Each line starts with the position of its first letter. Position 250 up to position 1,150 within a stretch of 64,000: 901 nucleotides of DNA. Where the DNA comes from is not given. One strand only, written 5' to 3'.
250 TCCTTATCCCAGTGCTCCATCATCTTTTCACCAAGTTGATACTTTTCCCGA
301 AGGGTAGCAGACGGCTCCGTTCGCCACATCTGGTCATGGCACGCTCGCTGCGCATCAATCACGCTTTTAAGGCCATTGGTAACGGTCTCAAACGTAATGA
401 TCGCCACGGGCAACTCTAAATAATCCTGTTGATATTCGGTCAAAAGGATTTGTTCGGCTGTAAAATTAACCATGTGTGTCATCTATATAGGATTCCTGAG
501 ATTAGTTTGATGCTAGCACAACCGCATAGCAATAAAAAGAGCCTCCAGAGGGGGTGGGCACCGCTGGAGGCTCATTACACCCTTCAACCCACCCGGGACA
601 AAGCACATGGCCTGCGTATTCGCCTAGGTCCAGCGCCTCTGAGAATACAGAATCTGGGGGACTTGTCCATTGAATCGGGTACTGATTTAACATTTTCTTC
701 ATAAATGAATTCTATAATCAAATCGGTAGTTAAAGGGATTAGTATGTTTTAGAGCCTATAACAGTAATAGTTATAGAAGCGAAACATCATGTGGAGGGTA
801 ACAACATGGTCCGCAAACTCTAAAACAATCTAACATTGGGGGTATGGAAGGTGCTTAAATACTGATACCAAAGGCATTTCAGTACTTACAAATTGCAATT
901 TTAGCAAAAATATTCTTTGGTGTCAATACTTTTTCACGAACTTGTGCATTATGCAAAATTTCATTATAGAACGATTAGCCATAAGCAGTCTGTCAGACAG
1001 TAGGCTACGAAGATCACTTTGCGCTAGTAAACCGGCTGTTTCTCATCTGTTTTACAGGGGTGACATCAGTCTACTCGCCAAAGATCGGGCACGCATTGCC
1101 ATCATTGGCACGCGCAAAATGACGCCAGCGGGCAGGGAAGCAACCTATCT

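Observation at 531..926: Promoter-to-terminator unit of ~355 nt with no credible ORF: candidate novel structured RNA or riboswitch-like leader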

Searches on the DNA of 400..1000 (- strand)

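Call 4: search_rna_families(source=window, start=400, end=1000, threshold=evalue, max_evalue=10, show_alignments=3)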
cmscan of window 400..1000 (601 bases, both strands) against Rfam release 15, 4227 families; matches with E-value up to 10: 3.
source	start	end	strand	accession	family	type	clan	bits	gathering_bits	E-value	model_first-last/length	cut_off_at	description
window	526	602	-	RF00236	ctRNA_pGA1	Gene; antisense;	-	17.3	45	0.8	1-79/79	no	ctRNA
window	505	538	+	RF01335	CRISPR-DR22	Gene; CRISPR;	-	15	50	2.6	1-36/36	no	CRISPR RNA direct repeat element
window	872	982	-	RF02060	STnc410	Gene; sRNA;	-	11.4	50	8.1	1-158/158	no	Enterobacterial sRNA STnc410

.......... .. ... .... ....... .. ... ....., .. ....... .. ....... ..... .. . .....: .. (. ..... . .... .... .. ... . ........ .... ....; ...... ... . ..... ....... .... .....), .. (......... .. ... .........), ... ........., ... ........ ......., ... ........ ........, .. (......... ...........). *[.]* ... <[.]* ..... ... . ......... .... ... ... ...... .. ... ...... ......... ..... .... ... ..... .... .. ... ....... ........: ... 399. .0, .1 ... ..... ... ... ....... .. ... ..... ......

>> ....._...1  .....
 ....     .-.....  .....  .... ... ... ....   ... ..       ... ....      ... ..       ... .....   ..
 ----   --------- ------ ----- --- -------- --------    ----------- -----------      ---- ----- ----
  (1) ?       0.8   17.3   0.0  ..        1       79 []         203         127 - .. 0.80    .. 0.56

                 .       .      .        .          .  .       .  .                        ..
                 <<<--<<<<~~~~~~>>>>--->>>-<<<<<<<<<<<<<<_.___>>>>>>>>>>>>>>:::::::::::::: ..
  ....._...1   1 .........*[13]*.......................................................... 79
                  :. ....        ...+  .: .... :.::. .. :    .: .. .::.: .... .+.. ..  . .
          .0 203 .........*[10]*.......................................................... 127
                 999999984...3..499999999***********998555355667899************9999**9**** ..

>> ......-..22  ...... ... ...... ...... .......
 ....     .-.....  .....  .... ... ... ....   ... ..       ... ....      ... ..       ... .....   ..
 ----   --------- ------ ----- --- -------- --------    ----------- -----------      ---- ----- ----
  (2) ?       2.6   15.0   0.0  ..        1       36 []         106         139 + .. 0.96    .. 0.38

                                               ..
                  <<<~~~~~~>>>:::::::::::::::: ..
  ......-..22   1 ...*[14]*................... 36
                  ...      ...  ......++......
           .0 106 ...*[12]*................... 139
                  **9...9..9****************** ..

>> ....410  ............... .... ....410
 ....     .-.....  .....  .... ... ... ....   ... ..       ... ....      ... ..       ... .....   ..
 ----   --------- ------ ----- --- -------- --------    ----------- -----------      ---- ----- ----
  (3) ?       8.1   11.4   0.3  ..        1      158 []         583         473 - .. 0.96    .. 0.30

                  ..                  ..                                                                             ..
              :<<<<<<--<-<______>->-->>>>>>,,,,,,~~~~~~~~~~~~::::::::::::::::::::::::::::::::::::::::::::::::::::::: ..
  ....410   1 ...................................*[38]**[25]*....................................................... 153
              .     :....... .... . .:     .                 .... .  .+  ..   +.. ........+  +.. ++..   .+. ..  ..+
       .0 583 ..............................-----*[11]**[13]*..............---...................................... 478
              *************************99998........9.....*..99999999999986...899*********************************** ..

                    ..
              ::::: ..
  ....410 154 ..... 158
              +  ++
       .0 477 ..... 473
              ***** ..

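Call 76: build_rna_model(alignment_id=A1, structure=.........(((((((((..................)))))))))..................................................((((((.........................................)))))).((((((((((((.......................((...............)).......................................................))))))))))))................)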
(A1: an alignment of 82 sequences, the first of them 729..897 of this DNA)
Model R1 built from alignment A1 (82 sequences, 286 columns); structure: as given.
model positions 170; base pairs 29; branch points 2; effective number of sequences 2.33; information 0.59 bits per position. Calibrated on 0.2 Mb of random sequence (short: E-values are rough).
structure used (alignment columns):
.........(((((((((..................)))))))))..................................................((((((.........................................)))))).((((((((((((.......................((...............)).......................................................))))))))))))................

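Call 82: search_with_rna_model(model_id=R1, sources=[window, L219, L220, L221, L222, L223, L224, L225, L008, L010, L011, L014, L015, L016], max_evalue=1)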
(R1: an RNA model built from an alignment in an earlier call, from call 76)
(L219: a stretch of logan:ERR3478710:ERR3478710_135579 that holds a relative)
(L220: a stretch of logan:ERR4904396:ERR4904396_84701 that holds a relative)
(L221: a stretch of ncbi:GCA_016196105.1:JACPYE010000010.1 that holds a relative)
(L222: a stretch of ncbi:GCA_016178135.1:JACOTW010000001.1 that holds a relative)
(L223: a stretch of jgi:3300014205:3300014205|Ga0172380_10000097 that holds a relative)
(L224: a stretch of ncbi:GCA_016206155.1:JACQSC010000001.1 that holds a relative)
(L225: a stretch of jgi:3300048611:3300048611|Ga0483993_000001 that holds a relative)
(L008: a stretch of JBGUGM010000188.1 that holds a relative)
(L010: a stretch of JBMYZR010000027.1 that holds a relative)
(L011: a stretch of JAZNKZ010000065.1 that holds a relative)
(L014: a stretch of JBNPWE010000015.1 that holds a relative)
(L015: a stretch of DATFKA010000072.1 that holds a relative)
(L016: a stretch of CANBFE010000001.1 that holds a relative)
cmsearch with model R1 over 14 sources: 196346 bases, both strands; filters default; matches with E-value up to 1: 8.
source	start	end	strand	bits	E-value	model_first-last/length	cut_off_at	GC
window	729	897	-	105.3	1.9e-21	1-170/170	no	0.37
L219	539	707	-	105.3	1.9e-21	1-170/170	no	0.37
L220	6928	7096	-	105.3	1.9e-21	1-170/170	no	0.37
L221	3757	3961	-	102.3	8.9e-21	1-170/170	no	0.37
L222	3757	3961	-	102.3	8.9e-21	1-170/170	no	0.37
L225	3779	3938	-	69.1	2.4e-13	1-170/170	no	0.41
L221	3686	3909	+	17.3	0.089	1-170/170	no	0.34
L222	3686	3909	+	17.3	0.089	1-170/170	no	0.34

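Call 85: search_with_rna_model(model_id=R1, sources=[window, L002, L003, L004, L005, L007, L009, L012, L013, L035, L221, L225, L043, L044, L045, L046, L047, L048, L049, L050, L051, L052, L053, L054, L055, L056, L057, L058, L059, L060, L061, L062, L063, L064, L065, L066, L067, L068, L069, L070, L071, L072, L073, L074, L075, L076, L077, L078, L079, L080, L081, L082, L083, L084, L085, L086, L087, L088, L089, L090, L091, L092, L093, L094, L095, L096, L097, L098, L099, L100, L101, L102, L103, L104, L105, L106, L107, L108, L109, L110, L111, L112, L113, L114, L115, L116, L117, L118, L119, L120, L121, L122, L123, L124, L125, L126, L127, L128, L129, L130], max_evalue=0.00001, make_alignment=true)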
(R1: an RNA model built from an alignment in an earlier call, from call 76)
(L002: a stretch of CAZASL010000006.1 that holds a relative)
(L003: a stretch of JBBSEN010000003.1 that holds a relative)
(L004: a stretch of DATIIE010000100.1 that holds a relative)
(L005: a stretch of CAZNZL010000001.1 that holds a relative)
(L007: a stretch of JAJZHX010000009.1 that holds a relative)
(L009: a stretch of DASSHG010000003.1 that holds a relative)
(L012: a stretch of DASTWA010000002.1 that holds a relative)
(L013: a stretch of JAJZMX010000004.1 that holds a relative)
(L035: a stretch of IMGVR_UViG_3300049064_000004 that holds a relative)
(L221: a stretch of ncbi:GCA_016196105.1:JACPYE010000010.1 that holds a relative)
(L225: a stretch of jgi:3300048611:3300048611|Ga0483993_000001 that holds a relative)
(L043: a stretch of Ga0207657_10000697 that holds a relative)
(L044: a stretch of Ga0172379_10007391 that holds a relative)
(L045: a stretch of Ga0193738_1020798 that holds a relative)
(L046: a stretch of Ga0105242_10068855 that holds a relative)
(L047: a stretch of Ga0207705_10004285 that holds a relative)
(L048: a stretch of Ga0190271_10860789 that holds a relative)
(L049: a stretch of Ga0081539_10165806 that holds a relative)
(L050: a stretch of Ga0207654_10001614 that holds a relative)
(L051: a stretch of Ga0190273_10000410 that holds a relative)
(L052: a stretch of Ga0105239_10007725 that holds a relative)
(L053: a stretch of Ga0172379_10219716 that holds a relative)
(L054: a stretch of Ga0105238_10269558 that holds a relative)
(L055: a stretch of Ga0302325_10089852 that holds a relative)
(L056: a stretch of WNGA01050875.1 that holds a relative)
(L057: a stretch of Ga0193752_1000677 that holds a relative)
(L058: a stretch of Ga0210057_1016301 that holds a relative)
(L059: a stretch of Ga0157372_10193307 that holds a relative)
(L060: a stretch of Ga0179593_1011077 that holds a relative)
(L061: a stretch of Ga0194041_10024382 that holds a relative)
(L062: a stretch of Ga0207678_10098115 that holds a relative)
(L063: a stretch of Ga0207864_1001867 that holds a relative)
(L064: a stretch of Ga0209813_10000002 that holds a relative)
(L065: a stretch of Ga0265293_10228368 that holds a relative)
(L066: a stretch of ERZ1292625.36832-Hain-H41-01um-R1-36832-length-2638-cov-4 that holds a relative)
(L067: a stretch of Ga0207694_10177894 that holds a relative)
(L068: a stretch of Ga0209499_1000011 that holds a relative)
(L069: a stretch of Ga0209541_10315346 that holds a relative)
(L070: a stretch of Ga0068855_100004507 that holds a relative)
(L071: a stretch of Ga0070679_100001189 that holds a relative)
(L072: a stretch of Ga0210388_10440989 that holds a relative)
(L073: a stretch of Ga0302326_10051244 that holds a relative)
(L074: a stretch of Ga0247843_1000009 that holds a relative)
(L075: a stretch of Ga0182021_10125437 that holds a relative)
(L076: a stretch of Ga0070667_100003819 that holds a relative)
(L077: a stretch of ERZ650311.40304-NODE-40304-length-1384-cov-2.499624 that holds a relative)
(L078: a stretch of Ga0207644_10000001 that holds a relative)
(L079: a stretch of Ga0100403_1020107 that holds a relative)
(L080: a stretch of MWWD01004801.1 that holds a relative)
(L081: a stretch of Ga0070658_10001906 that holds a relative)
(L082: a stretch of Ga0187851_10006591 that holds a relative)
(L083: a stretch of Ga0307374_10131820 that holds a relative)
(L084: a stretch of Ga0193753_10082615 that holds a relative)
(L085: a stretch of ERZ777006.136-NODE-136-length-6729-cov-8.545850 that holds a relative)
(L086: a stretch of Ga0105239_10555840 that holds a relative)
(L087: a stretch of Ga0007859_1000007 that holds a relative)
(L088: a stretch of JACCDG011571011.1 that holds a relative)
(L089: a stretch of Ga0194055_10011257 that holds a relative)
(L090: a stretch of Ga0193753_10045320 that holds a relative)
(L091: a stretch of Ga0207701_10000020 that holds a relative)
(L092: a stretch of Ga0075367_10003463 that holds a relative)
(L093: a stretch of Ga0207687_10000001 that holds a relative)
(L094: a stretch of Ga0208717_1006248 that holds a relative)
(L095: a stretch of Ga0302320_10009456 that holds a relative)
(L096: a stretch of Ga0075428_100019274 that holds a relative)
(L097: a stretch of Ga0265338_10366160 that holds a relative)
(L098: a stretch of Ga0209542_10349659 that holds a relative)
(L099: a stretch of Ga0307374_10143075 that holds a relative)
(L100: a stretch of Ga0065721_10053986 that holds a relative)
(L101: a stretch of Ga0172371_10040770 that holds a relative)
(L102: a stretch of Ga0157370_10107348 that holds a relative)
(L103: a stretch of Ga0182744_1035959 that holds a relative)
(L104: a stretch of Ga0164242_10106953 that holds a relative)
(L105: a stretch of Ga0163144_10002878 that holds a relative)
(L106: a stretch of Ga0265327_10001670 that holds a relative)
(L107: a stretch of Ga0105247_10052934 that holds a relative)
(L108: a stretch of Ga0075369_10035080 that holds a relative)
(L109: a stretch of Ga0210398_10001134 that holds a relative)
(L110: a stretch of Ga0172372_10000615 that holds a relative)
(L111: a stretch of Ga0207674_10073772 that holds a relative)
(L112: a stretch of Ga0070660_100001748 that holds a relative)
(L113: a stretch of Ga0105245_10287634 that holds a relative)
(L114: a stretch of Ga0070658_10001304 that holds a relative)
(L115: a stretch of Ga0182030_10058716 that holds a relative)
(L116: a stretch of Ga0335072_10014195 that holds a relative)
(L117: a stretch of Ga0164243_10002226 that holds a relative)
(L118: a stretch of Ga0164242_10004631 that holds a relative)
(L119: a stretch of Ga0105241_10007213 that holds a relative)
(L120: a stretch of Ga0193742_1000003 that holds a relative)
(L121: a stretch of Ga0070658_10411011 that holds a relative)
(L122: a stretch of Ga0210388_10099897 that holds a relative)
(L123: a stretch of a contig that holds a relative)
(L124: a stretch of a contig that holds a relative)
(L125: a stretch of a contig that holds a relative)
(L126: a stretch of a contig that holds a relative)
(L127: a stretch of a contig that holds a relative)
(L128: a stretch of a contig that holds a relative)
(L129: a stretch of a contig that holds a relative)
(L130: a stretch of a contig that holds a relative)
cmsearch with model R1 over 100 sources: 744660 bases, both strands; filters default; matches with E-value up to 0.00001: 100.
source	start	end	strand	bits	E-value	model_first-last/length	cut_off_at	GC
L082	2516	2685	+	163.4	7.3e-34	1-170/170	no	0.38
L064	4391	4561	-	162.9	9.5e-34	1-170/170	no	0.43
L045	401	573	+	161.6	1.9e-33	1-170/170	no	0.41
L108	1829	2003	+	161.4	2.1e-33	1-170/170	no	0.41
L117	12767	12933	-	160.2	3.9e-33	1-170/170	no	0.4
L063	1433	1598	-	160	4.3e-33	1-170/170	no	0.43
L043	11208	11375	-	159.2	6.4e-33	1-170/170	no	0.39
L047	4957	5124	-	159.2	6.4e-33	1-170/170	no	0.39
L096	4881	5073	-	156.2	3.1e-32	1-170/170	no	0.44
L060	2676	2858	+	155.7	3.9e-32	1-170/170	no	0.42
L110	5506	5672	-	155.7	4e-32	1-170/170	no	0.37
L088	9913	10079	+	155.6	4.2e-32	1-170/170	no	0.41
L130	9341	9511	-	154.8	6.2e-32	1-170/170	no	0.44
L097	586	753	-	153.8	1e-31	1-170/170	no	0.37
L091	7059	7236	+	153.4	1.3e-31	1-170/170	no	0.44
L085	3135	3304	+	151.9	2.8e-31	1-170/170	no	0.45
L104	2157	2338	-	151.7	3.1e-31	1-170/170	no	0.42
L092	4598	4767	+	151.6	3.3e-31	1-170/170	no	0.43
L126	86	267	+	151.4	3.7e-31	1-170/170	no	0.44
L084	546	721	-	151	4.5e-31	1-170/170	no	0.41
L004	3333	3520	-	150.4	6.2e-31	1-170/170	no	0.43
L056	2404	2576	-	150.3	6.4e-31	1-170/170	no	0.45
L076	10887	11076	-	149.3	1.1e-30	1-170/170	no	0.43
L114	378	547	+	149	1.3e-30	1-170/170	no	0.42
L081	9083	9255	-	148.6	1.5e-30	1-170/170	no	0.42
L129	1177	1359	-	148.6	1.5e-30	1-170/170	no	0.44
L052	1197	1357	-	148.4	1.7e-30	1-170/170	no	0.4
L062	548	708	-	148.4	1.7e-30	1-170/170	no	0.4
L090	1575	1765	+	148.2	1.8e-30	1-170/170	no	0.38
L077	966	1139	+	148.2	1.9e-30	1-170/170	no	0.44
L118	7236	7423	-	147.8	2.3e-30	1-170/170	no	0.46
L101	4868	5032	+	147.8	2.3e-30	1-169/170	3'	0.35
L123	1369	1564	+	147.4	2.8e-30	1-170/170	no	0.39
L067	1245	1397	+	147.3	3e-30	1-170/170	no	0.41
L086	371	523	+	147.3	3e-30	1-170/170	no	0.41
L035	7972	8173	+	146.8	3.9e-30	1-170/170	no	0.43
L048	676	861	-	145.2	8.6e-30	1-170/170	no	0.41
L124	999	1160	+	144.9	1e-29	1-170/170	no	0.43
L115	5723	5904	-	144.8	1.1e-29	1-170/170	no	0.4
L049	201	400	+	144.5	1.2e-29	1-170/170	no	0.47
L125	5579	5765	-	144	1.6e-29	1-170/170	no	0.37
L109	9059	9253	+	143.9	1.7e-29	1-170/170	no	0.39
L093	4495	4697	+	143.3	2.3e-29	1-170/170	no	0.46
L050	1227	1432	+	143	2.8e-29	1-170/170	no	0.45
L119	5609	5814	-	143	2.8e-29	1-170/170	no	0.45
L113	1297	1457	-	142.7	3.2e-29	1-170/170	no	0.42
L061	1548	1716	-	142.2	4.2e-29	1-170/170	no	0.35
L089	336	504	-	142.2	4.2e-29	1-170/170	no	0.35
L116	4041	4199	+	141.9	4.8e-29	1-170/170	no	0.42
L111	710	912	-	141.7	5.4e-29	1-170/170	no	0.46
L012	3832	4006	-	141.3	6.4e-29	1-170/170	no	0.43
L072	295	471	-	141.2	6.8e-29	1-170/170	no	0.39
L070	10375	10543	+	141.1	7.3e-29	1-170/170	no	0.44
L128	5774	5978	-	140.6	9.2e-29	1-170/170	no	0.42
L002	2432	2653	-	140.4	1e-28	1-170/170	no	0.4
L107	1594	1753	+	139.2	1.9e-28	1-170/170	no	0.41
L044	2693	2875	+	138.1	3.5e-28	1-170/170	no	0.39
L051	154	355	-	138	3.5e-28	1-170/170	no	0.43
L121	889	1052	-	138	3.5e-28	1-170/170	no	0.42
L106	6916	7101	-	135.9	1.1e-27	1-170/170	no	0.46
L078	5323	5546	-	135.5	1.3e-27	1-170/170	no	0.37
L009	3461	3682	-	133.5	3.7e-27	1-170/170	no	0.41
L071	2487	2655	-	133.4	3.8e-27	1-170/170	no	0.4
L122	1419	1632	-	133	4.7e-27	1-170/170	no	0.49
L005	3766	3941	-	132.6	5.8e-27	1-170/170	no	0.45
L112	4008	4192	+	132.4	6.2e-27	1-170/170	no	0.45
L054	1423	1683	-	132.4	6.5e-27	1-170/170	no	0.46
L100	1667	1915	-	131.3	1.1e-26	1-170/170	no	0.42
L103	1642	1860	-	128.6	4.5e-26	1-170/170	no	0.39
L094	624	848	-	128.5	4.8e-26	1-170/170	no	0.43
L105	6669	6878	+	128.3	5.4e-26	1-170/170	no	0.37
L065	788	1118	-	128.1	5.7e-26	1-170/170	no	0.44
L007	4436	4621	-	127.4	8.4e-26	1-170/170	no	0.34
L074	5799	5976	+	126.9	1.1e-25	1-170/170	no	0.39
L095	942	1107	-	126.5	1.3e-25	1-170/170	no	0.39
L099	1231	1459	+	126.5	1.3e-25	1-170/170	no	0.44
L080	1041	1223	-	125.9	1.8e-25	1-170/170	no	0.46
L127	5108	5330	+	123.9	5e-25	1-170/170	no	0.43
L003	3617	3836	-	123.8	5.2e-25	1-170/170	no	0.45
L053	88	260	-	123.7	5.6e-25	1-170/170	no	0.39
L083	1590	1812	+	122.8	8.7e-25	1-170/170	no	0.44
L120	2740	2932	-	122.6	9.8e-25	1-170/170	no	0.4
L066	1783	2008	-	118.1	1e-23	1-170/170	no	0.41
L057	3053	3242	+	116.6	2.1e-23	1-170/170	no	0.43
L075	189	369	+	116.4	2.4e-23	1-170/170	no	0.42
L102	1964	2185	+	114.6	5.9e-23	1-170/170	no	0.4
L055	612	837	+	114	8.2e-23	1-170/170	no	0.42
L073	4431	4656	-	114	8.2e-23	1-170/170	no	0.42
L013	4498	4640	-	114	8.2e-23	1-170/170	no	0.38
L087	6793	6985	-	114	8.2e-23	1-170/170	no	0.37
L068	8939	9132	-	113.7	9.6e-23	1-170/170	no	0.37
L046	2512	2667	-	110.6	4.7e-22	1-170/170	no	0.46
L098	808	975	-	104.5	1.1e-20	1-170/170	no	0.47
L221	3757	3961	-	102.3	3.4e-20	1-170/170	no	0.37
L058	977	1146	-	100.3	9.5e-20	1-170/170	no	0.39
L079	1860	2029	+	100.3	9.5e-20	1-170/170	no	0.39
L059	1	204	-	81.6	1.4e-15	1-126/170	3'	0.47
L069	1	143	-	78.9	5.8e-15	1-121/170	3'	0.4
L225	3779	3938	-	69.1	9.1e-13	1-170/170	no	0.41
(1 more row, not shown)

Alignment A4: 100 matches aligned to the model, 550 columns, each read 5' to 3' on its own strand. Consensus structure (alignment columns), stored with it:
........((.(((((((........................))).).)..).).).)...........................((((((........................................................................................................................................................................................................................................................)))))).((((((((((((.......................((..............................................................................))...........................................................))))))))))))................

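Call 90: search_dna_similar(query=window:537-575:-, collection=phages, mode=distant, max_evalue=10, max_rows=30)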
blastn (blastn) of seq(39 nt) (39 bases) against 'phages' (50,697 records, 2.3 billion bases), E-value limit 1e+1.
Records with a match: 2; places in all: 2; records where one place covers at least 80% of the query: 0.
Best place of each record, by identity: >=99% 1; 95-99% 1.
By first word of the organism name: Thermobifida 1; Mollyvirus 1.
By host as written in the record: Thermobifida fusca NTU22 1; - 1.
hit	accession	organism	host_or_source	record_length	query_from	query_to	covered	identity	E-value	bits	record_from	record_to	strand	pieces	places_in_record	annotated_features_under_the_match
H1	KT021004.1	Thermobifida phage P1312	Thermobifida fusca NTU22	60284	17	37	54%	95.2%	2e+0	35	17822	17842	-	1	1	phosphodiesterase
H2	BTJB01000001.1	Mollyvirus Mo1-1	-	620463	13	29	44%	100.0%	7e+0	32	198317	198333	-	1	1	none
